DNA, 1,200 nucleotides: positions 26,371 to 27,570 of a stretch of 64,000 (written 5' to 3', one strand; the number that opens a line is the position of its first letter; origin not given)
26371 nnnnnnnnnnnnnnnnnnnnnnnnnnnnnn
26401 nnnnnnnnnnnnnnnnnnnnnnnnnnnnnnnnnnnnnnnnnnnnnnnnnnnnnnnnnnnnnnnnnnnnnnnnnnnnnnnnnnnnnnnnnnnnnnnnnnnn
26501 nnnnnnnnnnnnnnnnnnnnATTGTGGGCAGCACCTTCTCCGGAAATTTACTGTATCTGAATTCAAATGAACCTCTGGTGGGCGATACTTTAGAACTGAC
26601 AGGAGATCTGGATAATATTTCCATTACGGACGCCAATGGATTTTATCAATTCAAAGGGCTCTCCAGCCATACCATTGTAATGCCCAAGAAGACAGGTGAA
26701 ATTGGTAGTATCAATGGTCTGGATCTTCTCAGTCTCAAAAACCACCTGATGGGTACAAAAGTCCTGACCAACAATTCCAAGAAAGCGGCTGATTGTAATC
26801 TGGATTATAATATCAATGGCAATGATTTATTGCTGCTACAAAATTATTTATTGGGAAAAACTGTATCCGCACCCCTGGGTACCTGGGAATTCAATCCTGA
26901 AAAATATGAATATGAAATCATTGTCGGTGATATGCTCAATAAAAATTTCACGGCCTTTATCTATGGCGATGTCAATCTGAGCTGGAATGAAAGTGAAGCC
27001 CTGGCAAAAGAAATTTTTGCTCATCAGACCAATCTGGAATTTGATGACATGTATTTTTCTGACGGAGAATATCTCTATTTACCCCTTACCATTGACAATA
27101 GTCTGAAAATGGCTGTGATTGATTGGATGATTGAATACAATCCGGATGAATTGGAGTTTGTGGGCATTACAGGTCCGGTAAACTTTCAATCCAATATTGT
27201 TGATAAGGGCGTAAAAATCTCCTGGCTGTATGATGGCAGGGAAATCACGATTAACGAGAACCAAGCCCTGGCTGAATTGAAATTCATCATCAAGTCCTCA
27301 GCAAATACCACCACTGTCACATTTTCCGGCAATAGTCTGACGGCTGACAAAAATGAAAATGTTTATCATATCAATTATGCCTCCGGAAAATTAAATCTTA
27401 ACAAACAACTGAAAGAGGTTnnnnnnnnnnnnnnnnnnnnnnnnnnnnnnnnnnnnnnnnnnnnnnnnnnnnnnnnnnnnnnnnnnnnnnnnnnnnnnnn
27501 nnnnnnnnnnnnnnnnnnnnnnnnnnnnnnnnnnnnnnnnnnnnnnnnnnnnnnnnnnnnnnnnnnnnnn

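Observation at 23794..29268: Cohesin/dockerin-like assembly built on T9SS cargo proteins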

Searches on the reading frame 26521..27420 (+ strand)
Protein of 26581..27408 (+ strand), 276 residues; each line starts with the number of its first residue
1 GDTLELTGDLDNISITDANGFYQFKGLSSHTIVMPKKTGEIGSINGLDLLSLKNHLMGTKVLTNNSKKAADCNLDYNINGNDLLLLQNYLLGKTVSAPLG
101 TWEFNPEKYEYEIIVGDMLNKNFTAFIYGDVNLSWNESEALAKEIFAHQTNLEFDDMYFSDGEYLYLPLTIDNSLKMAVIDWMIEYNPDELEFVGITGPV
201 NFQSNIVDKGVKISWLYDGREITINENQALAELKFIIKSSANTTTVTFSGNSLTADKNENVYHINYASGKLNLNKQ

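Call 17: search_solved_structures(query=window:26581-27408:+, max_evalue=1, show_alignments=3)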
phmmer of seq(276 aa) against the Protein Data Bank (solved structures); distinct sequences matched with E-value up to 1: 22.
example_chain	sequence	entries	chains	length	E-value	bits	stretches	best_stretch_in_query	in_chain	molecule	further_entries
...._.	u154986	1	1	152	2.3e-08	37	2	42-100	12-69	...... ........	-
8x39_A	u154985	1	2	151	2.7e-08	36.7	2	42-100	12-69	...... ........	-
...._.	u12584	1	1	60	6.2e-05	25.7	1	42-91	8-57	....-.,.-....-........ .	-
2ccl_B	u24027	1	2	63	0.0001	25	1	41-91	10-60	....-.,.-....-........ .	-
5nrm_B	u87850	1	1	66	0.0001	25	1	41-93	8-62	DocCel5: Type I dockerin repeat domain from A. cellulolyticus family 5 endoglucanase WP_01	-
2vn5_B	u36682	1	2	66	0.00065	22.4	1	41-98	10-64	ENDOGLUCANASE A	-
6kg9_A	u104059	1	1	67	0.0039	19.8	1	38-86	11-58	And cellulose-binding endoglucanase family 9 CelL ortholog dockerin domain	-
4fl4_A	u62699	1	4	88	0.004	19.8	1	40-93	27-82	Glycoside hydrolase family 9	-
6kgc_B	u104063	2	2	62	0.0045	19.6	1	39-86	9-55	And cellulose-binding endoglucanase family 9 CelL ortholog dockerin domain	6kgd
2yik_A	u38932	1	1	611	0.0056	19.3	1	44-98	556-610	ENDOGLUCANASE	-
6kge_D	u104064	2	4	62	0.0062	19.1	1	40-85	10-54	And cellulose-binding endoglucanase family 9 CelL ortholog dockerin domain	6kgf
5nrk_B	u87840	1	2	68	0.007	19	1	41-93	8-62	DocCel5: Type I dockerin repeat domain from A. cellulolyticus family 5 endoglucanase WP_01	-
3ul4_B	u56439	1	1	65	0.0078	18.8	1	39-93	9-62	Cellulosome enzyme, dockerin type I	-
2mte_A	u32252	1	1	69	0.0097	18.5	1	40-95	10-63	Cellulose 1,4-beta-cellobiosidase (reducing end) CelS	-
1daq_A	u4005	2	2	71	0.01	18.4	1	39-96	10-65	ENDOGLUCANASE SS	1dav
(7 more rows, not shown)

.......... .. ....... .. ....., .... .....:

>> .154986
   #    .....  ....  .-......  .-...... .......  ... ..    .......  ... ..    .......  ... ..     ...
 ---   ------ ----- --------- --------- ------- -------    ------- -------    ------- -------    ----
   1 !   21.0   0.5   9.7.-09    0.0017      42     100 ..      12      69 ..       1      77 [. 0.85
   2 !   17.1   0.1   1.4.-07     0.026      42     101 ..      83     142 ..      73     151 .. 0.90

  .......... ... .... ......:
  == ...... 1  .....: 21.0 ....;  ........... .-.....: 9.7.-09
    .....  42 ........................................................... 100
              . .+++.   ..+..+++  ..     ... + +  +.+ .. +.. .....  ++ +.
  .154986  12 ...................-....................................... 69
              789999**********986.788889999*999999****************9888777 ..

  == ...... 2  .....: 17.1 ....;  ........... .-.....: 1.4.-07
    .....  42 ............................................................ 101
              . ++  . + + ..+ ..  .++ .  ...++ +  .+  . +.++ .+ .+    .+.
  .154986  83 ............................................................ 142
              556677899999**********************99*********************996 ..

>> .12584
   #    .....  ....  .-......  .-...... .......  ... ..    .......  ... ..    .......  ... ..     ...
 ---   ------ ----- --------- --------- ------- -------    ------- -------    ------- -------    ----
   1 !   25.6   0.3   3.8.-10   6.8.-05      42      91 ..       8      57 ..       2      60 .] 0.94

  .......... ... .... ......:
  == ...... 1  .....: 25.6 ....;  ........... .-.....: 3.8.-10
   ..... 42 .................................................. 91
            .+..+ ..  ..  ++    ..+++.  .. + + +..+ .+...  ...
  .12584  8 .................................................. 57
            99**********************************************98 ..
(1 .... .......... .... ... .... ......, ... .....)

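Call 18: find_homologous_proteins(query=window:26698-27417:+)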
Query seq(240 aa): 479 candidates shared short words with the query, none scored E <= 0.001.

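Call 31: search_protein_representatives(protein=window:26680-27420:+)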
Query: 247 residues. Proteins with E-value up to 0.001 (for the whole library): 1017; up to 1e-10: 48; up to 1e-30: 10. The best 150 are listed.
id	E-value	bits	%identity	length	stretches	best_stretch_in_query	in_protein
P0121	2.3e-158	541.2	100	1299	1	1-247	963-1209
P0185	4.4e-42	160.5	39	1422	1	2-234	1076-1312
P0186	3.3e-40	154.4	36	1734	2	2-235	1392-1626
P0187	6.2e-40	153.5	32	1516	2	2-241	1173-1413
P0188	1.4e-39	152.3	38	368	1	2-235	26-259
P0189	4.9e-36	140.7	34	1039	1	2-241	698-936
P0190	7.3e-35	136.9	35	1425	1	3-241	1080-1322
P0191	1.1e-34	136.4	32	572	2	9-240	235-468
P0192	1.1e-34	136.2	30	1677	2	7-241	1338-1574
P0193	5.6e-32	127.4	36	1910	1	3-241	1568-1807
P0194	1.2e-30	123.1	33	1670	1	3-241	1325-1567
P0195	8.0e-25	104.0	25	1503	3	10-171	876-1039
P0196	1.5e-19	86.7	47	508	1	2-107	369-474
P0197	5.9e-19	84.8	26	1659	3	13-101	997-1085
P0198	8.1e-18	81.1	28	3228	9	127-220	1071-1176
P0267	4.2e-09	52.5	31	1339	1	9-164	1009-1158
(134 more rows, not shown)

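Call 61: find_related_loci(query=A4, collection=genome_contigs, flank=6000)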
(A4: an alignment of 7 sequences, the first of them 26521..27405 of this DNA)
Query A4 (295 aa) in genome_contigs; peptide patterns used: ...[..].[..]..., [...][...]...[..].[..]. (x = any residue, [..] = any of these).
121 stretches matched a pattern; 8 encode a relative of the query (tblastn E <= 1e-3); 8 distinct loci.
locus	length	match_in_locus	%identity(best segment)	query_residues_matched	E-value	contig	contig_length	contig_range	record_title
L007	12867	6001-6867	38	2-286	1e-62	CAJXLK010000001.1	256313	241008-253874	MAG TPA_asm: uncultured Bacteroidetes bacterium isolate SRR6193124_bin.32_MetaBAT_v2.12.1_MAG genome assembly, contig: N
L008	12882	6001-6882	36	1-293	7e-59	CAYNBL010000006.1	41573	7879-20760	MAG TPA_asm: uncultured bacterium isolate binchicken_co9_147 genome assembly, contig: NODE_247_length_41573_cov_7.335975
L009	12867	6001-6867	36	5-293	1e-53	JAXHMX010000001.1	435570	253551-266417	MAG: Candidatus Neomarinimicrobiota bacterium isolate Salar_de_Ascotan_soil_MAG_ASO67 contig_3202_polypolish, whole geno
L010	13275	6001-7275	32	3-294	5e-51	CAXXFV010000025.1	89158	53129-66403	MAG: bacterium isolate e055f79f-11b1-469d-a678-3d38a7c05fec genome assembly, contig: contig_25, whole genome shotgun seq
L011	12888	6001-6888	31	1-294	1e-45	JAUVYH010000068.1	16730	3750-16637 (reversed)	MAG: Candidatus Neomarinimicrobiota bacterium isolate CSMAG_1237 CSMAG_1237_k141_620196_length_16730_cov_7.6203, whole g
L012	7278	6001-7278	30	1-289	5e-43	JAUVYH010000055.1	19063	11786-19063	MAG: Candidatus Neomarinimicrobiota bacterium isolate CSMAG_1237 CSMAG_1237_k141_1807696_length_19063_cov_8.7780, whole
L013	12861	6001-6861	37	7-292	4e-55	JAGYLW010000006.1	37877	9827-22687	MAG: Candidatus Neomarinimicrobiota bacterium isolate M50B103 6, whole genome shotgun sequence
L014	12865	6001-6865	39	6-292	3e-44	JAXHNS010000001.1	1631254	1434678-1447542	MAG: Candidatus Neomarinimicrobiota bacterium isolate Salar_de_Ascotan_soil_MAG_ASO92 contig_502_polypolish, whole genom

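Call 63: predict_structure(alignment_id=A3)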
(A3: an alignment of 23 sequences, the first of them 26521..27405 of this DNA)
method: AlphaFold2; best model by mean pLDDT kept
length: 295 residues; sequences in the alignment: 23
mean_pLDDT: 91.1   pTM: 0.86
mean pLDDT of the five models: 91.1, 90.9, 90.0, 86.7, 85.9
residues with pLDDT >= 90: 236; 70-90: 42; 50-70: 15; < 50: 2
segments of 3 or more residues with pLDDT < 50: none
pLDDT, mean of each block of 10 residues (from residue 1): 88 91 94 96 93 86 88 96 95 93 96 90 95 92 95 75 63 93 91 94 96 96 95 95 94 93 92 92 90 84
secondary structure, 60 per line:
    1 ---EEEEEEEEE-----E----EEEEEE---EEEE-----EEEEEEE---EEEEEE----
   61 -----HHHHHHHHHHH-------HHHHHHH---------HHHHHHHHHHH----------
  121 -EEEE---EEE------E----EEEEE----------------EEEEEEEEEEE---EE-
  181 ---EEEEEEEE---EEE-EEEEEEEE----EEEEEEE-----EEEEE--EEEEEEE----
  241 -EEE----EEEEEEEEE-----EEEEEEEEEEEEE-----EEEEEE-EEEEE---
elements in order: E4-12 E23-28 E32-35 E41-47 E51-56 H66-76 H84-90 H100-110 E122-125 E129-131 E143-147 E164-174 E184-191 E195-197 E199-206 E211-217 E223-227 E230-236 E242-244 E249-257 E263-275 E281-286 E288-292

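Call 68: search_protein_families(library=pfam, proteins=[L007:2881-7200:+, L008:868-7194:+, L009:3193-7179:+, L011:2128-7197:+, L011:7964-12886:+, L013:1882-7176:+], max_evalue=0.0001)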
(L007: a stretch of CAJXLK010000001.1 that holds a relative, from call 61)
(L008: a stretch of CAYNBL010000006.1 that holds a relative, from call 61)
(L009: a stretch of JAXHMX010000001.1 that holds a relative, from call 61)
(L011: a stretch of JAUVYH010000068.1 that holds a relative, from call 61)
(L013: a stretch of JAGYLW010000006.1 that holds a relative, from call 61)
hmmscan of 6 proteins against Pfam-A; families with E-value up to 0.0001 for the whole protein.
L007:2881-7200:+ (1440 aa): 8 families
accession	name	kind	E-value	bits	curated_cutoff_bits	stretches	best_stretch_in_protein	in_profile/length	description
PF18911.6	PKD_4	-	1.2e-15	57.7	27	1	656-701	28-73/85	PKD domain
PF13620.12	CarboxypepD_reg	-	2.6e-12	47.3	32.3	1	390-440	1-56/82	Carboxypeptidase regulatory-like domain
PF00404.24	Dockerin_1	-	1.4e-10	41.6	22.9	1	1101-1150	8-57/57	Dockerin type I domain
PF00801.26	PKD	-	2.6e-10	40.6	23.5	1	660-703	27-72/80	PKD domain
PF13860.13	FlgD_ig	-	1.2e-09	38.4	27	1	1374-1425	22-73/79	FlgD Ig-like domain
PF13517.12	FG-GAP_3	-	4e-08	34.2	26.9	2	267-325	1-60/61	FG-GAP-like repeat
PF18962.6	Por_Secre_tail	-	2.3e-06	28.3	27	1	1357-1438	2-75/75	Secretion system C-terminal sorting domain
PF13715.12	CarbopepD_reg_2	-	5.8e-06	26.7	32.2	1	391-440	1-52/88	CarboxypepD_reg-like domain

L008:868-7194:+ (2109 aa): 8 families
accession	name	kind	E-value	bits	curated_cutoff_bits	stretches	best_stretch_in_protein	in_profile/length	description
PF00404.24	Dockerin_1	-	5.1e-10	39.8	22.9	1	1774-1822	9-57/57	Dockerin type I domain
PF22544.2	HYDIN_VesB_CFA65-like_Ig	-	9.6e-10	39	25.5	0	923-985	39-98/100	HYDIN/CFA65/VesB-like, Ig-like domain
PF19190.6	BACON_2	-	1.1e-07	32.1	25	0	795-833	41-77/94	Viral BACON domain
PF13860.13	FlgD_ig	-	1.4e-07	31.8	27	1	2041-2098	20-77/79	FlgD Ig-like domain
PF22076.2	Cep192_D6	-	3.2e-07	30.9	35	0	1516-1561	44-91/101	Cep192 domain 6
PF00963.24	Cohesin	-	6.9e-07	30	24.1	0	1583-1708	2-136/139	Cohesin domain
PF06119.19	NIDO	-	2.7e-05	24.7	25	1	664-722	2-59/186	Nidogen-like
PF00635.32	Motile_Sperm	-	3.8e-05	23.9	25.9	0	1518-1542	45-69/109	MSP (Major sperm protein) domain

L009:3193-7179:+ (1329 aa): 4 families
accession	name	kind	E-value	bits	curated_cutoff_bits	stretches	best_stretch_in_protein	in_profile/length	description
PF00963.24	Cohesin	-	4.8e-12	46.7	24.1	1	804-929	2-136/139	Cohesin domain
PF13860.13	FlgD_ig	-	4.9e-11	42.9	27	1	1261-1311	20-70/79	FlgD Ig-like domain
PF22544.2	HYDIN_VesB_CFA65-like_Ig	-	5e-09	36.7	25.5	0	744-786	53-94/100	HYDIN/CFA65/VesB-like, Ig-like domain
PF00404.24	Dockerin_1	-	3.9e-07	30.6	22.9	1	995-1043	9-57/57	Dockerin type I domain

L011:2128-7197:+ (1690 aa): 12 families
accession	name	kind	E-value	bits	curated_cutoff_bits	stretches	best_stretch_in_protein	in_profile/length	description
PF18911.6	PKD_4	-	2.2e-15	56.9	27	1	1102-1156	31-85/85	PKD domain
PF20773.4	InhA-like_MAM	-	6.2e-14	52.4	26.9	1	168-291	53-170/191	Immune inhibitor A-like, MAM domain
PF01833.30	TIG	-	3.5e-13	49.8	20.9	2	293-362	1-73/84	IPT/TIG domain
PF13620.12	CarboxypepD_reg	-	2.9e-12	47.2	32.3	1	834-880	1-52/82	Carboxypeptidase regulatory-like domain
PF00963.24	Cohesin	-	1.6e-09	38.5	24.1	0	1162-1262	1-109/139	Cohesin domain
PF13715.12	CarbopepD_reg_2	-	2e-08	34.6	32.2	1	835-885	1-55/88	CarboxypepD_reg-like domain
PF00801.26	PKD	-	2.1e-08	34.5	23.5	1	1102-1149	26-75/80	PKD domain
PF13860.13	FlgD_ig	-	8.5e-08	32.5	27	1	1616-1671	13-69/79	FlgD Ig-like domain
PF14258.12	DUF4350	-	9.8e-08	32.9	30.4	1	574-759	2-180/181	Domain of unknown function (DUF4350)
PF23355.1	IFT52_GIFT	-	1.5e-07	31.2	27.2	1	594-674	29-108/246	IFT52 GIFT domain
PF00404.24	Dockerin_1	-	4.7e-06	27.1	22.9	1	1350-1402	5-57/57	Dockerin type I domain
PF18962.6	Por_Secre_tail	-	4.8e-06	27.2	27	1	1607-1686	2-73/75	Secretion system C-terminal sorting domain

L011:7964-12886:+ (1641 aa): 3 families
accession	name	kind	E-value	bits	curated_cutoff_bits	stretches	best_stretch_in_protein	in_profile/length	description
PF00404.24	Dockerin_1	-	1.5e-08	35.2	22.9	1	1335-1382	10-57/57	Dockerin type I domain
PF13620.12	CarboxypepD_reg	-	1.4e-06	28.9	32.3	0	1195-1264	1-74/82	Carboxypeptidase regulatory-like domain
PF13205.12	Big_5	-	2.2e-05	25.6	23.6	1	537-636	18-103/105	Bacterial Ig-like domain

L013:1882-7176:+ (1765 aa): 3 families
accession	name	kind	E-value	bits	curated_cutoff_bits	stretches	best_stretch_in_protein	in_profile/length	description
PF22544.2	HYDIN_VesB_CFA65-like_Ig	-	4.4e-09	36.9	25.5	0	1178-1219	52-92/100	HYDIN/CFA65/VesB-like, Ig-like domain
PF13860.13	FlgD_ig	-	4.8e-09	36.5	27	1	1695-1746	18-69/79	FlgD Ig-like domain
PF00404.24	Dockerin_1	-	2.4e-07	31.3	22.9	1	1430-1478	9-57/57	Dockerin type I domain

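Call 69: search_protein_families(library=pfam, proteins=[L007:7498-10968:+, L008:7198-11778:+, L010:5443-7584:+, L010:7554-9605:+, L013:7197-11786:+, L009:9366-10085:+], max_evalue=0.0001)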
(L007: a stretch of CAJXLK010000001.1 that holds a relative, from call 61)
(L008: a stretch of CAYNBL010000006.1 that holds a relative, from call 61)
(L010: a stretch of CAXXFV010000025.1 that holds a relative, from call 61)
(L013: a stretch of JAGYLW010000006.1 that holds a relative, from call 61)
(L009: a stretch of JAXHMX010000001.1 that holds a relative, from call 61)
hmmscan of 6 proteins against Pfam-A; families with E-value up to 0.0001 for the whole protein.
L007:7498-10968:+ (1157 aa): 2 families
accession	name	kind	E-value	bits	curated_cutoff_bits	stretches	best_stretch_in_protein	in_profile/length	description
PF00963.24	Cohesin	-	1.5e-17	64.5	24.1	2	515-630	3-127/139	Cohesin domain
PF18962.6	Por_Secre_tail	-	8e-08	32.9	27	1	1086-1150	1-69/75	Secretion system C-terminal sorting domain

L008:7198-11778:+ (1527 aa): 4 families
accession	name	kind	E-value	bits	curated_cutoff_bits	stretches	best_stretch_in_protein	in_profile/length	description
PF17936.7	Big_6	-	3.3e-16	59.8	27.6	0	460-494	41-75/83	Bacterial Ig domain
PF05345.18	He_PIG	-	8.7e-14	52.2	24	1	1113-1178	18-93/96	Putative Ig domain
PF15892.11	BNR_4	-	1.1e-08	35.2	27.3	0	383-437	76-131/272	BNR repeat-containing family member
PF00963.24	Cohesin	-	1.7e-05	25.5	24.1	1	875-998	3-135/139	Cohesin domain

L010:5443-7584:+ (714 aa): 5 families
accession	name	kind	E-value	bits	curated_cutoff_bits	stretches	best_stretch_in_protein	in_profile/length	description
PF00112.29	Peptidase_C1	-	8.1e-14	52.7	20.7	1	9-66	147-205/220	Papain family cysteine protease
PF00963.24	Cohesin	-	3e-12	47.4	24.1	1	187-311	3-135/139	Cohesin domain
PF00404.24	Dockerin_1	-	1.4e-11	44.8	22.9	1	376-427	6-57/57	Dockerin type I domain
PF13860.13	FlgD_ig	-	6.4e-07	29.7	27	1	646-695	20-69/79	FlgD Ig-like domain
PF18962.6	Por_Secre_tail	-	1.1e-06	29.2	27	1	631-709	2-72/75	Secretion system C-terminal sorting domain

L010:7554-9605:+ (684 aa): 5 families
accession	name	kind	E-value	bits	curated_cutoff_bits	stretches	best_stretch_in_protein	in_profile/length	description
PF18998.6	Flg_new_2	-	9.8e-35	118.8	23.6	3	347-417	2-73/73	Divergent InlB B-repeat domain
PF18911.6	PKD_4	-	6.2e-13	49.1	27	2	430-488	10-66/85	PKD domain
PF18962.6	Por_Secre_tail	-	1.5e-09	38.4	27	1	606-681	2-74/75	Secretion system C-terminal sorting domain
PF00801.26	PKD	-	1.4e-08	35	23.5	0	266-321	12-65/80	PKD domain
PF00963.24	Cohesin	-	2.8e-08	34.5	24.1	1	45-171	1-139/139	Cohesin domain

L013:7197-11786:+ (1530 aa): 9 families
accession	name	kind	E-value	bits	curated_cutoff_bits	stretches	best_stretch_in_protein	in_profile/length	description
PF01833.30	TIG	-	5.1e-19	68.5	20.9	2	383-453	1-72/84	IPT/TIG domain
PF18911.6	PKD_4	-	4.1e-14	52.8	27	1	743-789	32-78/85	PKD domain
PF20773.4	InhA-like_MAM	-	1.3e-12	48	26.9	1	172-292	51-163/191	Immune inhibitor A-like, MAM domain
PF00801.26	PKD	-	1.3e-09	38.4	23.5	1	746-788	30-74/80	PKD domain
PF13860.13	FlgD_ig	-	1.3e-09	38.3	27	1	1458-1516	15-74/79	FlgD Ig-like domain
PF13620.12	CarboxypepD_reg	-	2.3e-07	31.5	32.3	1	472-521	2-56/82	Carboxypeptidase regulatory-like domain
PF05345.18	He_PIG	-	1e-06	29.5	24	0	1033-1101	9-86/96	Putative Ig domain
PF00963.24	Cohesin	-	1.1e-05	26.1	24.1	1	803-856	2-58/139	Cohesin domain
PF13715.12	CarbopepD_reg_2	-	7.9e-05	23.1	32.2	0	472-519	1-52/88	CarboxypepD_reg-like domain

L009:9366-10085:+ (240 aa): 3 families
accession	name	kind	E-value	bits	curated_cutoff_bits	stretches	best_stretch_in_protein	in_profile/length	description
PF18911.6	PKD_4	-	3.7e-14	53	27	1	18-65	36-83/85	PKD domain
PF00801.26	PKD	-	5e-11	42.9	23.5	1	18-62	31-77/80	PKD domain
PF00963.24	Cohesin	-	7e-07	30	24.1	1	76-194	4-131/139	Cohesin domain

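Call 76: search_solved_structures(query=A3, max_evalue=0.01, show_alignments=0)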
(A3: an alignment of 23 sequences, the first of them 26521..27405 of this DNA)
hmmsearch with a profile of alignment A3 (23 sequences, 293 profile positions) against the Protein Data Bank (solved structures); distinct sequences matched with E-value up to 0.01: 40.
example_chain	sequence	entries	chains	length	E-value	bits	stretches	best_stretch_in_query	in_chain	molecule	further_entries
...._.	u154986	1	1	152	2e-16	63.2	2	62-122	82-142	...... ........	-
8x39_A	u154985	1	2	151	2.8e-16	62.7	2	62-122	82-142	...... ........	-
9c7v_B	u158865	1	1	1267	1.4e-12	50.6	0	3-60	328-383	BOS complex subunit NOMO2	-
8zvk_A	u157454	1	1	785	1e-11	47.7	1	63-118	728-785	AaBgIC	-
4dh2_B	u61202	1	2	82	4.1e-11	45.7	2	89-123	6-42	Dockerin type 1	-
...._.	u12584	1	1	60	5.2e-11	45.4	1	62-114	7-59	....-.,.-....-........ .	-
1clc_A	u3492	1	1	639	2.4e-10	43.2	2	60-119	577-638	ENDOGLUCANASE CELD; EC: 3.2.1.4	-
4cj0_A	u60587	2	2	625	2.5e-10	43.2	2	60-119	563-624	ENDOGLUCANASE D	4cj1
4uyq_B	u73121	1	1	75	3.1e-10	42.9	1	85-120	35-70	Cellulosomal scaffoldin adaptor protein B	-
4uyp_B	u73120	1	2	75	3.1e-10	42.9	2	85-120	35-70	Cellulosomal scaffoldin adaptor protein B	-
2ccl_B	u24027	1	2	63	7e-10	41.7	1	62-114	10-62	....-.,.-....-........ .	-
4fl4_A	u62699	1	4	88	1.2e-09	41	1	61-119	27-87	Glycoside hydrolase family 9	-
5nrk_B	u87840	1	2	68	1.4e-09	40.7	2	87-119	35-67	DocCel5: Type I dockerin repeat domain from A. cellulolyticus family 5 endoglucanase WP_01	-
5nrm_B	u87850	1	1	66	2.9e-09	39.7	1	91-122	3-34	DocCel5: Type I dockerin repeat domain from A. cellulolyticus family 5 endoglucanase WP_01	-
3ul4_B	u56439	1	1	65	7e-09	38.4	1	63-116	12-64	Cellulosome enzyme, dockerin type I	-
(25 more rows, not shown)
